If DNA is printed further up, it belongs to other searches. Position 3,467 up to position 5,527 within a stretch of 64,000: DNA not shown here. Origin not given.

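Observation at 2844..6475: Island with a GHKL/MORC-like ATPase and a ParB/sulfiredoxin-like protein, inserted between ptrB and alaS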

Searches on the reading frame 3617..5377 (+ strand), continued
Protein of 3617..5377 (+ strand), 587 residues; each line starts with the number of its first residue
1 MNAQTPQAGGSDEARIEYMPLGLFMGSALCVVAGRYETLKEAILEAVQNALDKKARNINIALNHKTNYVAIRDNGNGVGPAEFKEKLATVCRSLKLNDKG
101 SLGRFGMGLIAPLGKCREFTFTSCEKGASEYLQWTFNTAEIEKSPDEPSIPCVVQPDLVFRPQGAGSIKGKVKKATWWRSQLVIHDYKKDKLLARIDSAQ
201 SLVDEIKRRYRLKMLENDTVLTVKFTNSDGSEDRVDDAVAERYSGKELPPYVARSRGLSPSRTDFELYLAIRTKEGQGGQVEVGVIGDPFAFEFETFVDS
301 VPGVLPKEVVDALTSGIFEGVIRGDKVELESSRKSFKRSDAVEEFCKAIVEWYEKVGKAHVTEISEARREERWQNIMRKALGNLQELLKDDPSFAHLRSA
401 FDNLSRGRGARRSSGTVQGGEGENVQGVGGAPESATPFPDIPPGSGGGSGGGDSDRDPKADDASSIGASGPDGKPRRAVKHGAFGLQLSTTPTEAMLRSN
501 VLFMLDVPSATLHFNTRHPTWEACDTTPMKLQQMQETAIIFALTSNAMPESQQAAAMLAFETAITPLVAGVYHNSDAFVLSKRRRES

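Call 22: search_protein_families(library=pfam, proteins=[L001:4496-5245:+, L002:7206-7985:+, L005:2339-3070:+, L006:7270-8001:+, L008:7315-8001:+, L010:7138-8001:+, L002:6892-7206:+, L005:2063-2335:+, L006:6929-7267:+, L005:4924-5514:+], max_evalue=5)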
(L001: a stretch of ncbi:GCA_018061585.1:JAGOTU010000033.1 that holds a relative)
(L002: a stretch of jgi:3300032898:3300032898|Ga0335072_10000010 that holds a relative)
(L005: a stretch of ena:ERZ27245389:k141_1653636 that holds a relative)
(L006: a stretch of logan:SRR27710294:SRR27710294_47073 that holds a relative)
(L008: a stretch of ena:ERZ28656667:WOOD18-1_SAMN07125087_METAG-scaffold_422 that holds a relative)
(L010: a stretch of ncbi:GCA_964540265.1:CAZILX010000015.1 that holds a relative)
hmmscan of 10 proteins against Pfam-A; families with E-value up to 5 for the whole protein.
L001:4496-5245:+ (250 aa): 0 families

L002:7206-7985:+ (260 aa): 1 family
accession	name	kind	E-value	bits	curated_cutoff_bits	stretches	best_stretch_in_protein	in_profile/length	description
PF01381.28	HTH_3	-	0.041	14.4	23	1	40-69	15-44/55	Helix-turn-helix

L005:2339-3070:+ (244 aa): 0 families

L006:7270-8001:+ (244 aa): 1 family
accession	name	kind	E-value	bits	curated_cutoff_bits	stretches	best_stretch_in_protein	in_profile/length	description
PF01381.28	HTH_3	-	0.03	14.8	23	1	30-51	15-36/55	Helix-turn-helix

L008:7315-8001:+ (229 aa): 1 family
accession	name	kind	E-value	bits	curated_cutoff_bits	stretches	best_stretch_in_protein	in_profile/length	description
PF15046.11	DUF4532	-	0.25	10.8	27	1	134-202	146-216/279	Protein of unknown function (DUF4532)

L010:7138-8001:+ (288 aa): 2 families
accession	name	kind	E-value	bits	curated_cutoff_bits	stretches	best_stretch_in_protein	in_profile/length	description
PF14116.11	YyzF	-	0.2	12.2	27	1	56-83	19-45/48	YyzF-like protein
PF17421.7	DUF5409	-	0.46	11.7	25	1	11-87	8-83/88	Family of unknown function (DUF5409)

L002:6892-7206:+ (105 aa): 0 families

L005:2063-2335:+ (91 aa): 0 families

L006:6929-7267:+ (113 aa): 0 families

L005:4924-5514:+ (197 aa): 3 families
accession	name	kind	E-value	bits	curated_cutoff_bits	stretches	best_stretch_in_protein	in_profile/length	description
PF11593.13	Med3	-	0.019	14.7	29.3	1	72-147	124-199/398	Mediator complex subunit 3 fungal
PF03566.19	Peptidase_A21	-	0.13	10.9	25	1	65-129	19-79/653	Peptidase family A21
PF00392.27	GntR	-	0.27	11.3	27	1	36-64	35-63/64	Bacterial regulatory proteins, gntR family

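Call 37: predict_structure(alignment_id=A2)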
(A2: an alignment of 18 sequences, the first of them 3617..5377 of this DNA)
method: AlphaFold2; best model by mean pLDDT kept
length: 587 residues; sequences in the alignment: 18
mean_pLDDT: 75.5   pTM: 0.64
mean pLDDT of the five models: 75.5, 73.2, 72.1, 71.9, 71.1
residues with pLDDT >= 90: 187; 70-90: 249; 50-70: 39; < 50: 112
segments of 3 or more residues with pLDDT < 50: 1-13, 93-103, 407-484, 578-587
pLDDT, mean of each block of 10 residues (from residue 1): 32 69 76 81 89 93 92 92 77 42 60 90 90 93 85 89 67 81 87 71 89 91 92 93 90 83 94 83 88 91 92 94 90 82 94 95 90 88 82 80 57 26 26 28 31 28 26 31 65 83 86 89 88 91 86 83 80 60 44
secondary structure, 60 per line:
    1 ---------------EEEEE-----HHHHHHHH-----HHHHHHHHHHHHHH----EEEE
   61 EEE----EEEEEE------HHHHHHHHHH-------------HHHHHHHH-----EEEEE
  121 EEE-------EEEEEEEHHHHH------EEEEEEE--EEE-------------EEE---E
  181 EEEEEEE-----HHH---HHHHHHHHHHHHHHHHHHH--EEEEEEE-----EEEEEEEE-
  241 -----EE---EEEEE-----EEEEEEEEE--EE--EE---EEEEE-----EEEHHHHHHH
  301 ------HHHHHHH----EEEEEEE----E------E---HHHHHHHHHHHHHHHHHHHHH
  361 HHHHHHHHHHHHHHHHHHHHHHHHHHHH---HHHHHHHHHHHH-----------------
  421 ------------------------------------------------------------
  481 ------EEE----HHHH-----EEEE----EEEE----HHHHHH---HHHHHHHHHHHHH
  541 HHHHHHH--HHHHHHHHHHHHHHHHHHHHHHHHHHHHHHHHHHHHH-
elements in order: E16-20 H26-33 H39-52 E57-63 E68-73 H80-89 H103-110 E116-123 E131-137 H138-142 E149-155 E158-160 E174-176 E180-187 H199-217 E220-226 E232-239 E251-255 E261-269 E281-285 E291-293 H294-300 H307-313 E318-324 H340-388 H392-403 E487-489 H494-497 E503-506 E511-514 H519-524 H528-547 H550-586
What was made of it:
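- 4052..4621 (+): ORF2 transducer (S5-like) domain with an invariant SGIFEG...R333..F336 stretch. AF2 model (call 37).
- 4634..4825 (+): ORF2 long helical (coiled-coil-like) segment, residues 340-403. AF2 secondary structure: helices H340-388 and H392-403 (call 37).
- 4835..5068 (+): ORF2 disordered Gly/Ser-rich linker, residues 407-484. pLDDT below 50 (call 37).
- Checked: The structured C-terminal domain of ORF2 is about 100 aa (residues 485-587, after a disordered linker at 407-484), not about 170 aa (call 37).
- The AF2 model shows a disordered linker at 407-484 followed by a C-terminal domain (call 37).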

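Call 41: fold_search(model_id=the predicted structure, library=pdb)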
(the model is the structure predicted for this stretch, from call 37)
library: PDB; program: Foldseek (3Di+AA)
matches with E <= 10: 897; with E <= 0.001: 471
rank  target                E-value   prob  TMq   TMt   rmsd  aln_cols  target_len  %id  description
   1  5fwk_B                1.2e-12  1.00  0.36  0.34  10.2       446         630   12  Atomic cryoEM structure of Hsp90-Cdc37-Cdk4 complex (released 2016-07-06)
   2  4j0b_A                1.9e-12  1.00  0.33  0.33  16.2       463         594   14  Structure of mitochondrial Hsp90 (TRAP1) with ADP-BeF3 (released 2014-01-22)
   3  8h77_A                3.0e-12  1.00  0.37  0.34  10.0       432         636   12  Hsp90-AhR-p23-XAP2 complex (released 2023-01-04)
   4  5tvu_A                3.0e-12  1.00  0.34  0.34  16.4       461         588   12  Crystal structure of mitochondrial Hsp90 (TRAP1) with ATP in absence of Mg (released 2018-03-14)
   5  9a6t_B                3.3e-12  1.00  0.35  0.33   9.8       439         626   14  Integrative model of DNAK-HTPG by crosslinking MS and deep learning (released 2024-09-18)
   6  8ffv_A                3.3e-12  1.00  0.35  0.33  10.4       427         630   13  Cryo-EM structure of the GR-Hsp90-FKBP52 complex (released 2023-11-01)
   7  8eoa_B                3.5e-12  1.00  0.36  0.34  12.1       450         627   13  Cryo-EM structure of human HSP90B-AIPL1 complex (released 2023-01-25)
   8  6xlf_A                3.5e-12  1.00  0.31  0.30  10.0       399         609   13  Full-length Hsc82 in complex with Aha1 in the presence of AMP-PNP (released 2021-06-30)
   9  8eoa_A                3.7e-12  1.00  0.36  0.34  10.1       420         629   13  Cryo-EM structure of human HSP90B-AIPL1 complex (released 2023-01-25)
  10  7kw7_B                3.9e-12  1.00  0.34  0.32   8.1       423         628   12  Atomic cryoEM structure of Hsp90-Hsp70-Hop-GR (released 2021-12-08)
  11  7zub_A                3.9e-12  1.00  0.30  0.29  10.0       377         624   11  Cryo-EM structure of the indirubin-bound Hsp90-XAP2-AHR complex (released 2022-11-23)
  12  8ffv_B                4.3e-12  1.00  0.36  0.34  14.1       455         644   12  Cryo-EM structure of the GR-Hsp90-FKBP52 complex (released 2023-11-01)
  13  8gae_B                4.3e-12  1.00  0.36  0.34  11.3       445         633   13  Hsp90 provides platform for CRaf dephosphorylation by PP5 (released 2023-04-26)
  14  8u1l_A                5.7e-12  1.00  0.31  0.29   9.8       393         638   13  Cryo-EM structure of the RAF1-HSP90-CDC37 complex in the closed state (released 2024-03-13)
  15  8h77_B                6.4e-12  1.00  0.35  0.33  14.0       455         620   11  Hsp90-AhR-p23-XAP2 complex (released 2023-01-04)
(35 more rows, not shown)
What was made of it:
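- The Foldseek top hits of ORF2 by E-value are Hsp90, TRAP1 and HtpG (call 41).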

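Call 51: find_related_loci(query=A2, collection=viral_contigs, flank=8000)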
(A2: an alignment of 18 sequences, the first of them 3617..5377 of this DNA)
Query A2 (587 aa) in viral_contigs; peptide patterns used: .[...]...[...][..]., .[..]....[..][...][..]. (x = any residue, [..] = any of these).
82 stretches matched a pattern; 2 encode a relative of the query (tblastn E <= 1e-3); 2 distinct loci.
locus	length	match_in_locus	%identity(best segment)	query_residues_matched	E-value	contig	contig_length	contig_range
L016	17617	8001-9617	31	15-572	4e-76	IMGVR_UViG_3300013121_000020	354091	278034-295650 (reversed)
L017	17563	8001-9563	28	16-543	2e-50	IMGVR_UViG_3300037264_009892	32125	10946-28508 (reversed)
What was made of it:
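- Two loci are on IMG/VR contigs (call 51).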

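Call 53: find_related_loci(query=A2, collection=metagenome_contigs, flank=7000)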
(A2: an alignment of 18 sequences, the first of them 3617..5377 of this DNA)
Query A2 (587 aa) in metagenome_contigs; peptide patterns used: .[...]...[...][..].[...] (x = any residue, [..] = any of these).
492 stretches matched a pattern; 35 encode a relative of the query (tblastn E <= 1e-3); 35 distinct loci.
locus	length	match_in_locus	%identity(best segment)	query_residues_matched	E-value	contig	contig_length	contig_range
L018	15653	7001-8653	37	21-587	2e-94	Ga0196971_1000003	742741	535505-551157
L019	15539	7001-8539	35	17-550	1e-89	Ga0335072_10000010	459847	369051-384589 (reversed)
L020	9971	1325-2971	34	21-583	2e-87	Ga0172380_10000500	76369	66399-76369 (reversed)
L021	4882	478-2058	35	17-564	9e-87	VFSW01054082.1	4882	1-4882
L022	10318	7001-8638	37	26-584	9e-101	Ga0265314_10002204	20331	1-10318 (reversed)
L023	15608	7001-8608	36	26-578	2e-100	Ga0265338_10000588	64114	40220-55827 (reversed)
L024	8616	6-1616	32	17-573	2e-76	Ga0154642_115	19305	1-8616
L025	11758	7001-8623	32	25-585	6e-76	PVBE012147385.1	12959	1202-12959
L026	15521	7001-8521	32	26-553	4e-73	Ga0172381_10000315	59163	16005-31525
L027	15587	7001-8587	32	9-557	2e-66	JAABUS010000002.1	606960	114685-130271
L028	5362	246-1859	30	25-573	3e-66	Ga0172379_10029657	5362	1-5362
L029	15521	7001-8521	30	23-550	2e-64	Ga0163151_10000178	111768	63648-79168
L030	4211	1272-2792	30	23-550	1e-64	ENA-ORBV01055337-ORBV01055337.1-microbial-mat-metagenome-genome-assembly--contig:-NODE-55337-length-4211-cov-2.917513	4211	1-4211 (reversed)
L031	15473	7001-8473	30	22-535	2e-55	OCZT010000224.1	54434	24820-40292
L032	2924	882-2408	27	21-555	3e-52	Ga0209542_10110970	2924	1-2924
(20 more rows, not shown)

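Call 69: search_solved_structures(query=A2, max_evalue=0.1)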
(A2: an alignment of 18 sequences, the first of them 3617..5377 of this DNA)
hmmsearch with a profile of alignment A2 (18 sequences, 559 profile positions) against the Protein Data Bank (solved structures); distinct sequences matched with E-value up to 0.1: 154 (the best 60 are shown).
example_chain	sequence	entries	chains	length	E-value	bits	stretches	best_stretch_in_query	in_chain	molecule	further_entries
2ior_A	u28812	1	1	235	1.1e-05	27.5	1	26-108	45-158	Chaperone protein htpG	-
7aib_C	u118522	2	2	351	1.4e-05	27.2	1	30-79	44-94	DNA mismatch repair protein MutL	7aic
5akb_C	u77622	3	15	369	1.5e-05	27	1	30-79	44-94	DNA MISMATCH REPAIR PROTEIN MUTL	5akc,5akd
3h80_A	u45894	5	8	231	2.5e-05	26.3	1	31-121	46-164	Heat shock protein 83-1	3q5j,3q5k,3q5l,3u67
5x9y_C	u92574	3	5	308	3e-05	26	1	31-79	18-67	DNA mismatch repair protein MutL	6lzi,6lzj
6lzk_A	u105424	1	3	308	3e-05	26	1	31-79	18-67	DNA mismatch repair protein MutL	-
9n2k_A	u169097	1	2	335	3.5e-05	25.8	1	31-90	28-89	DNA mismatch repair protein MutL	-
1b62_A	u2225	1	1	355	4.3e-05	25.5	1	30-79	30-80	PROTEIN (MUTL)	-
1b63_A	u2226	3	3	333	4.4e-05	25.5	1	30-79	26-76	MUTL | DNA mismatch repair protein mutL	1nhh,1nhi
1nhj_A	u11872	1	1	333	4.6e-05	25.4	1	30-79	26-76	DNA mismatch repair protein mutL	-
1bkn_A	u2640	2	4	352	4.7e-05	25.4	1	30-79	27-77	MUTL | DNA mismatch repair protein MutL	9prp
1y4s_A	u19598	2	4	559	6.9e-05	24.8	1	29-108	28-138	Chaperone protein htpG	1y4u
1ea6_A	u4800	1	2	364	7.1e-05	24.8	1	28-75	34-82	PMS1 PROTEIN HOMOLOG 2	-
1h7s_A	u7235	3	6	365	7.1e-05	24.8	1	28-75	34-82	PMS1 PROTEIN HOMOLOG 2 | MISMATCH REPAIR ENDONUCLEASE PMS2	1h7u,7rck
7rcb_A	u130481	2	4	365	7.1e-05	24.8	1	28-75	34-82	Mismatch repair endonuclease PMS2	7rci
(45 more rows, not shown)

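Call 78: search_protein_families(library=pfam, proteins=[L005:2063-2335:+, L008:5979-7166:+], max_evalue=1)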
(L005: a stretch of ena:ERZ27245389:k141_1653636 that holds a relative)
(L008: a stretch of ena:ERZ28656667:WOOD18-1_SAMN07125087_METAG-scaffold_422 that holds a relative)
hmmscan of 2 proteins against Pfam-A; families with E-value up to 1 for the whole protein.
L005:2063-2335:+ (91 aa): 0 families

L008:5979-7166:+ (396 aa): 1 family
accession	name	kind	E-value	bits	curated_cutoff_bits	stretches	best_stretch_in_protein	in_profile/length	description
PF16888.10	YwqH-like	-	0.61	10.8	33.7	1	289-349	30-90/123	YwqH-like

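Call 84: search_protein_families(library=pfam, proteins=[L017:3162-3710:+, L017:4463-5140:+, L017:5323-6975:+, L017:7046-7444:+, L017:11135-11623:+, L017:11733-12368:+, L017:12908-13519:-, L017:13398-14618:-, L017:15168-15641:+, L017:16852-17505:-], max_evalue=0.01)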
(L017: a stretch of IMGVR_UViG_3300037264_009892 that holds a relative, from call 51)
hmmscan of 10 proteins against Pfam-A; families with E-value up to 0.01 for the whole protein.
L017:3162-3710:+ (183 aa): 1 family
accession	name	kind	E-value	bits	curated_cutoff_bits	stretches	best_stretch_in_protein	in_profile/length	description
PF07068.17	Gp23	-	0.0037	17.2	24.4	1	54-103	4-49/376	Major capsid protein Gp23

L017:4463-5140:+ (226 aa): 3 families
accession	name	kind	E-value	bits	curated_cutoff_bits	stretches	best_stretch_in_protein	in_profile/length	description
PF00149.33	Metallophos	-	3.9e-13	50.7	21.5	1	1-193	1-190/191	Calcineurin-like phosphoesterase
PF12850.12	Metallophos_2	-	2.3e-07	31.4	27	0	1-109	1-85/154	Calcineurin-like phosphoesterase superfamily domain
PF14582.11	Metallophos_3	-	0.0033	17.2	28.2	1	138-208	166-236/259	Metallophosphoesterase, calcineurin superfamily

L017:5323-6975:+ (551 aa): 0 families

L017:7046-7444:+ (133 aa): 1 family
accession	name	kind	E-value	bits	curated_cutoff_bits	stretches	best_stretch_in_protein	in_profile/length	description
PF00569.23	ZZ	-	0.0081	16.4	21.4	0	77-115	5-44/45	Zinc finger, ZZ type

L017:11135-11623:+ (163 aa): 0 families

L017:11733-12368:+ (212 aa): 0 families

L017:12908-13519:- (203 aa): 0 families

L017:13398-14618:- (406 aa): 1 family
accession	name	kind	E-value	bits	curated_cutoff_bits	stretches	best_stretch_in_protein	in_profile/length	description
PF13519.12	VWA_2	-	0.0031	18.5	27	1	222-343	1-106/107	von Willebrand factor type A domain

L017:15168-15641:+ (158 aa): 0 families

L017:16852-17505:- (217 aa): 0 families
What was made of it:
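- L016 and L017 are IMG/VR contigs, and L017's neighbours are mostly without Pfam families (calls 51, 84).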

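Call 102: search_protein_families(library=padloc, alignment_id=A2, max_evalue=0.001)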
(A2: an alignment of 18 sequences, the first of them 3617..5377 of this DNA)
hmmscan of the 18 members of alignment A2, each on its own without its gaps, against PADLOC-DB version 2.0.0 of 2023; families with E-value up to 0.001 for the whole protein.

A. member 1, window:3617-5377:+ (587 aa): 2 families
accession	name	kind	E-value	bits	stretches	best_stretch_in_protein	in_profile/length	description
PDLC02204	MzaB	-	2.7e-07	27.4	1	41-137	27-127/500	-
PDLC03968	TmtA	-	5.2e-07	25.7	1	42-109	78-144/1486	-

B. families by the number of members that match (of 18 scanned): 9 families
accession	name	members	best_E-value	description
PDLC03968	TmtA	14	5.2e-10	-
PDLC02204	MzaB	7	5.5e-08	-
PDLC03970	TmtA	6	3.1e-07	-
PDLC03964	TmtA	3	9e-06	-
PDLC03972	TmtA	3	5.6e-05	-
PDLC03966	TmtA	2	7.1e-05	-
PDLC03485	REase_II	2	0.00023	Type II restriction enzyme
PDLC03419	REase_II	2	0.00053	Type II restriction enzyme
PDLC03971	TmtA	1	0.0007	-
